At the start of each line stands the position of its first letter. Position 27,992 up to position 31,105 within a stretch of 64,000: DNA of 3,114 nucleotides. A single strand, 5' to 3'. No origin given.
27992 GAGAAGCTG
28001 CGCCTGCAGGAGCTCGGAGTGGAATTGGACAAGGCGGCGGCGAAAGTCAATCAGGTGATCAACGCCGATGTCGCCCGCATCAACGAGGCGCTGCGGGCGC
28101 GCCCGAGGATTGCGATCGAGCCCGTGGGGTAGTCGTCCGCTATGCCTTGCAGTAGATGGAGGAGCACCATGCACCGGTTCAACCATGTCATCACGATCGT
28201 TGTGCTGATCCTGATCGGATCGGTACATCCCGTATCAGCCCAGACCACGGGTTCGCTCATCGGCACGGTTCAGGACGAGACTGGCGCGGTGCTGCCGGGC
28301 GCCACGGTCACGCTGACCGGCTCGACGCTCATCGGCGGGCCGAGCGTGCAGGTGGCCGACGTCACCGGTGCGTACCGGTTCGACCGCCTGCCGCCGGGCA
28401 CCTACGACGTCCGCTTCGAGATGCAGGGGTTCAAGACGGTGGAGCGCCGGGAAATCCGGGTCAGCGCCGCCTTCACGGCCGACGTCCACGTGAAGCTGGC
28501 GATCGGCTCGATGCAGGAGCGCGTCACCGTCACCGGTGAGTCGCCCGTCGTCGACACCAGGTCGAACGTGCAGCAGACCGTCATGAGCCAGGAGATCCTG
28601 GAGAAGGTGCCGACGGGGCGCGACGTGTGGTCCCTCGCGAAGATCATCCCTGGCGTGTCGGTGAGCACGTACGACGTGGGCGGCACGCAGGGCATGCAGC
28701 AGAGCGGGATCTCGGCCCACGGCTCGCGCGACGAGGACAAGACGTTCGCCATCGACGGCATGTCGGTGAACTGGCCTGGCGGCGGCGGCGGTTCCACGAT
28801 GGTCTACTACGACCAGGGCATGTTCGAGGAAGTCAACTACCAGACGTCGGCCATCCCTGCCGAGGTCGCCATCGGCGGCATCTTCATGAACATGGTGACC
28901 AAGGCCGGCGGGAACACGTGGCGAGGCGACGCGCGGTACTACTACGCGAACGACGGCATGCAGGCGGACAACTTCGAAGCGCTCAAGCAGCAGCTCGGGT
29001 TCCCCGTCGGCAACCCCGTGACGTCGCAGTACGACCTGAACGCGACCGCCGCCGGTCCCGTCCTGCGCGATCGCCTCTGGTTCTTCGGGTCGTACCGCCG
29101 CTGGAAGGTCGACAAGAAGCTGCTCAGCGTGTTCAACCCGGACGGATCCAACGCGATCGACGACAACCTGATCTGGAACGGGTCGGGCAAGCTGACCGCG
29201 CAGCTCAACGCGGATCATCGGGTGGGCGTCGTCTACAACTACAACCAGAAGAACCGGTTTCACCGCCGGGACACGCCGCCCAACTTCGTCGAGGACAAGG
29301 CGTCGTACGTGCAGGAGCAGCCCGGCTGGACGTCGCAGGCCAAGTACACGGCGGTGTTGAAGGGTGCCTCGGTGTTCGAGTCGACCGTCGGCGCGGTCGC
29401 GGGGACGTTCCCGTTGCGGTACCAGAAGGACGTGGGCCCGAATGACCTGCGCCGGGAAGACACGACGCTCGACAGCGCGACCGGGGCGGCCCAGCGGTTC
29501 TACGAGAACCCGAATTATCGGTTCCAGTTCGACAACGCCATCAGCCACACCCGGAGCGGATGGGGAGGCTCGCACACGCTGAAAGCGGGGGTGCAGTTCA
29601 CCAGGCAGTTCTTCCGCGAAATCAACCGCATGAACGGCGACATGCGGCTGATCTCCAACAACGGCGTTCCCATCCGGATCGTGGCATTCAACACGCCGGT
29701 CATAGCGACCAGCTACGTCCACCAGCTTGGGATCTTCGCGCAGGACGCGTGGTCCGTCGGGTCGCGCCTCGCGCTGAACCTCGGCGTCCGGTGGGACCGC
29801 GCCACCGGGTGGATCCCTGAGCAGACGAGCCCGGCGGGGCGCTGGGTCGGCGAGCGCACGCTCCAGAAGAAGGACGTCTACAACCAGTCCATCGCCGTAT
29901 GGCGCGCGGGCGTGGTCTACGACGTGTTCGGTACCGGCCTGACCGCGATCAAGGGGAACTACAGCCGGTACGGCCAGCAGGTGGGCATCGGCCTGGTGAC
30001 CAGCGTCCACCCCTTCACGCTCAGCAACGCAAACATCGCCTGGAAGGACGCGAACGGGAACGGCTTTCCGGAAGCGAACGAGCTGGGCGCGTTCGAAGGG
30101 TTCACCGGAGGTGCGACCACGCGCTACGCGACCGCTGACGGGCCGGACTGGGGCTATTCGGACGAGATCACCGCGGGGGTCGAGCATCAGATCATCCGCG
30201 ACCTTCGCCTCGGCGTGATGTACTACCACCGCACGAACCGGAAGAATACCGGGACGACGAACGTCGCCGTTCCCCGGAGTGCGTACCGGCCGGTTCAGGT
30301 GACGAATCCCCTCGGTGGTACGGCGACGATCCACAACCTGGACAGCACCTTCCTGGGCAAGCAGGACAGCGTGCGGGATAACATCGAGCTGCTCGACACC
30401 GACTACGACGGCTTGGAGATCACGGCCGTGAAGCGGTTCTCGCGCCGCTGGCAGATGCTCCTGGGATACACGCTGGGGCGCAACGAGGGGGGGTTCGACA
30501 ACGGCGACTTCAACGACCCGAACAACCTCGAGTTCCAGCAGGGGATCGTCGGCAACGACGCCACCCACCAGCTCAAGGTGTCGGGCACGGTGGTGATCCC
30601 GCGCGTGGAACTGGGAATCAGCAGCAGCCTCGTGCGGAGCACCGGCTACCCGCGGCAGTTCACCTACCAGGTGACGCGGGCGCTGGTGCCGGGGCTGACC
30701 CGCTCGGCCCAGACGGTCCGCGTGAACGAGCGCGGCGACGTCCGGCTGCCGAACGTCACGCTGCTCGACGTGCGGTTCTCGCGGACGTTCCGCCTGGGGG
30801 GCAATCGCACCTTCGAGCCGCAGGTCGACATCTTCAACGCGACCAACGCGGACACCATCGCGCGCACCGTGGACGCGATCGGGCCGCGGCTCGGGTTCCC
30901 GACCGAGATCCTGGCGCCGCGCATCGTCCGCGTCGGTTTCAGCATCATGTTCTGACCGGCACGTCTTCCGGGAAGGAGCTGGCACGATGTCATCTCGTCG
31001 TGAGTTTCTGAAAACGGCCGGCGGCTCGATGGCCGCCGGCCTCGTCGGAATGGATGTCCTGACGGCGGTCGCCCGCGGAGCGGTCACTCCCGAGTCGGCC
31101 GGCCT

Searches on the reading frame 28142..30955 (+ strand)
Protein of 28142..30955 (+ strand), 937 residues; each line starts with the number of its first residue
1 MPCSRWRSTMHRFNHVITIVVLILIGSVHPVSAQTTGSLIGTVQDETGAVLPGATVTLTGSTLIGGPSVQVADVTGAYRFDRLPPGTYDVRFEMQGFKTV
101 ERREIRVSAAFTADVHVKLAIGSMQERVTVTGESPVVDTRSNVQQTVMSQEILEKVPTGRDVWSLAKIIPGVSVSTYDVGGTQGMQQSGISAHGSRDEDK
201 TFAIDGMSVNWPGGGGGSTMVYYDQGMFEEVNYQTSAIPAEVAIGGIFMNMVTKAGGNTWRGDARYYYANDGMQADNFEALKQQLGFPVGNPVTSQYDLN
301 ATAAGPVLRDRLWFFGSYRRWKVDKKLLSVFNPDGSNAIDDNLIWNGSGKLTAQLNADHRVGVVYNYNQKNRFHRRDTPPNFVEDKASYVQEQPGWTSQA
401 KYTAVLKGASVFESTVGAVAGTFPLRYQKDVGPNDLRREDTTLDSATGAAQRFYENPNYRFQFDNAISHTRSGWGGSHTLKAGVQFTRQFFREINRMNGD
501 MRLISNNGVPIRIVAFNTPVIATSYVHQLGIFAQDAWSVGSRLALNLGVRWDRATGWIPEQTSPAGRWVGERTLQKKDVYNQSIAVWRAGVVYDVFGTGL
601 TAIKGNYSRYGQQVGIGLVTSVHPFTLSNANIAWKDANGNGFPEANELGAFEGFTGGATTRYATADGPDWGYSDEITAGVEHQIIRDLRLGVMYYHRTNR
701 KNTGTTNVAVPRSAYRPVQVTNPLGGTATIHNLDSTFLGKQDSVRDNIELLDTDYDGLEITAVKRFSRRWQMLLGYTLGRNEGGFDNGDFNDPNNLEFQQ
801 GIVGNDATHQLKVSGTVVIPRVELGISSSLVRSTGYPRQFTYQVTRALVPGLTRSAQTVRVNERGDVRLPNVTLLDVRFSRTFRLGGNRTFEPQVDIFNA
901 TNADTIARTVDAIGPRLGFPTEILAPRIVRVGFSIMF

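Call 113: search_protein_families(library=pfam, proteins=[window:28142-30955:+])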
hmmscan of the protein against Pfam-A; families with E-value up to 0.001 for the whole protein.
window:28142-30955:+ (937 aa): 6 families
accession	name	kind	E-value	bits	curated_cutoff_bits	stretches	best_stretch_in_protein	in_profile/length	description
PF25183.1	OMP_b-brl_4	-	1.2e-34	120.3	30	2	345-820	155-678/838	Outer membrane beta barrel domain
PF13620.12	CarboxypepD_reg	-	1e-16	61.5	32.3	1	39-119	2-81/82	Carboxypeptidase regulatory-like domain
PF13715.12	CarbopepD_reg_2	-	1.5e-08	35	32.2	1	41-123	3-80/88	CarboxypepD_reg-like domain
PF17210.9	SdrD_B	-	2.3e-06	28.2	29.7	1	43-95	16-67/112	SdrD B-like domain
PF00593.30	TonB_dep_Rec_b-barrel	-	4.4e-05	24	27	0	340-883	72-421/436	TonB dependent receptor-like, beta-barrel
PF07715.20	Plug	-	6.1e-05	23.9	23.9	1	144-235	8-92/107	TonB-dependent Receptor Plug Domain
